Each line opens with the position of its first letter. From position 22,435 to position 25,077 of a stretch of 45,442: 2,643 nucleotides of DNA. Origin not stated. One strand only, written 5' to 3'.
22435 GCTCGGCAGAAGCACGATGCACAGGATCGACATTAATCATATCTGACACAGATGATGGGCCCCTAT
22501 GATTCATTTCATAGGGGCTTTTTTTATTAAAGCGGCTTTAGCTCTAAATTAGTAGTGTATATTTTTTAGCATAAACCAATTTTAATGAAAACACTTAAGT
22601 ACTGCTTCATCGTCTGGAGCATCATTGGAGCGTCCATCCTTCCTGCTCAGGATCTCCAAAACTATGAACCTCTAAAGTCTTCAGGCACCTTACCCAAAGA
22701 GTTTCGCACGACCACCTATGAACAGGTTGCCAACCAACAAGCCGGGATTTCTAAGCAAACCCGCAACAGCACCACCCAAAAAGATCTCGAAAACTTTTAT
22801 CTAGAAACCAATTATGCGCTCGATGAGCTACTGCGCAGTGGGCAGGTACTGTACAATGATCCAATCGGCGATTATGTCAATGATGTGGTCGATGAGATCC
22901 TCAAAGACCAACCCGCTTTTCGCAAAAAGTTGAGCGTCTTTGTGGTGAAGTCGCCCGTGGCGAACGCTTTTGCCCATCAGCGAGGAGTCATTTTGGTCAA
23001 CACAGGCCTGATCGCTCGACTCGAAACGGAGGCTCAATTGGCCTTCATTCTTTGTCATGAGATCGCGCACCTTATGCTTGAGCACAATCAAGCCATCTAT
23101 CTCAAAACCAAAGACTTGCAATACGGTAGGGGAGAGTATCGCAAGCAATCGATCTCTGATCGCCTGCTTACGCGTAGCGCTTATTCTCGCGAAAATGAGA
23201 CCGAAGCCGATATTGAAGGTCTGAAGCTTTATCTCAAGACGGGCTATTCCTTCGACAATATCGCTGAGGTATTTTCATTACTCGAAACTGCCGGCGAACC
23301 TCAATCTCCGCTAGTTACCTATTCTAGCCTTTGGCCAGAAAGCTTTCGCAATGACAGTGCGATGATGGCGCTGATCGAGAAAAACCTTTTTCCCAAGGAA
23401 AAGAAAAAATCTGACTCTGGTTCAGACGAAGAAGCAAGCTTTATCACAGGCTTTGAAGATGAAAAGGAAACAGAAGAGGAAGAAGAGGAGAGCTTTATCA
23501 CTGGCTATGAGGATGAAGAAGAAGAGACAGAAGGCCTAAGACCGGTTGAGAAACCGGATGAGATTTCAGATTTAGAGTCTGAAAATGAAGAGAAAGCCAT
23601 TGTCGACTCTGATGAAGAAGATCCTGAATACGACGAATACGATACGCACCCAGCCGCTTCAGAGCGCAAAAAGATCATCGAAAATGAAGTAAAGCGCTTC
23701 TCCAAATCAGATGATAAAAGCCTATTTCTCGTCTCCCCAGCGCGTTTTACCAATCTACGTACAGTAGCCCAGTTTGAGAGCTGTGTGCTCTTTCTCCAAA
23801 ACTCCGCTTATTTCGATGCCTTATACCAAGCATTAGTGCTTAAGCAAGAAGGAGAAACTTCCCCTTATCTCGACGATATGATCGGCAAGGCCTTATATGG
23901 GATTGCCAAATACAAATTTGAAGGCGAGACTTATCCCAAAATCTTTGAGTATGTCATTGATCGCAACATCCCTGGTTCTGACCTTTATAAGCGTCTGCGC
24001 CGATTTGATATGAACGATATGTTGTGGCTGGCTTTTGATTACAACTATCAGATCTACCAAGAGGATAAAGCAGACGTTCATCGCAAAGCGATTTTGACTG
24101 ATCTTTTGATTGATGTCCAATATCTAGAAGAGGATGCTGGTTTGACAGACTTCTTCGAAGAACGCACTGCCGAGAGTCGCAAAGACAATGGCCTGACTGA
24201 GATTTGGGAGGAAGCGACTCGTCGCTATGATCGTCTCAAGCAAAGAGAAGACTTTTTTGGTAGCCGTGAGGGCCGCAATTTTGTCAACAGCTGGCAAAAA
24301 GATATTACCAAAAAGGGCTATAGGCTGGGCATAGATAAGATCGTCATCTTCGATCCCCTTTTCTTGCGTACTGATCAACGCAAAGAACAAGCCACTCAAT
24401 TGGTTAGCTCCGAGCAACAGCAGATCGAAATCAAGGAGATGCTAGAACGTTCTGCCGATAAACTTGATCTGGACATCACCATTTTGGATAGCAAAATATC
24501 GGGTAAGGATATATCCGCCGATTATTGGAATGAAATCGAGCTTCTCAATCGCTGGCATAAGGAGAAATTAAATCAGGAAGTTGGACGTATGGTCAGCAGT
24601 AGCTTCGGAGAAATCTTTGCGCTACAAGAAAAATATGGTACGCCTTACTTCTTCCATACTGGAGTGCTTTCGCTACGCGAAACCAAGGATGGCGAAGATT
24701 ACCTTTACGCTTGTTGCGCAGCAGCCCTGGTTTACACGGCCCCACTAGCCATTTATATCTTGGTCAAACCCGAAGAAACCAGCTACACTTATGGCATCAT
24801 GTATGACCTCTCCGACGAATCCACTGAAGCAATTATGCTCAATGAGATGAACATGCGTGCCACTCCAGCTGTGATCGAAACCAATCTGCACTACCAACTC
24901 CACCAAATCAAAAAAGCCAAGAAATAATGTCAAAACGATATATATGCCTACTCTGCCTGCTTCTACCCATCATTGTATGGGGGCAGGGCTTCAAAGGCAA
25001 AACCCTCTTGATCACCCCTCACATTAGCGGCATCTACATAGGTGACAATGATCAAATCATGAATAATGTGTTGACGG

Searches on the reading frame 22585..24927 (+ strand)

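Call 29: search_protein_families(library=pfam, proteins=[window:22585-24927:+], max_evalue=0.00001)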
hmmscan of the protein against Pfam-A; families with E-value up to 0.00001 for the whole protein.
window:22585-24927:+ (780 aa): 1 family
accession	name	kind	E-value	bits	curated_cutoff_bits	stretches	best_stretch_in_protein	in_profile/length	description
PF01435.24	Peptidase_M48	-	1.5e-18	67.7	20.3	1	98-366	7-183/186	Peptidase family M48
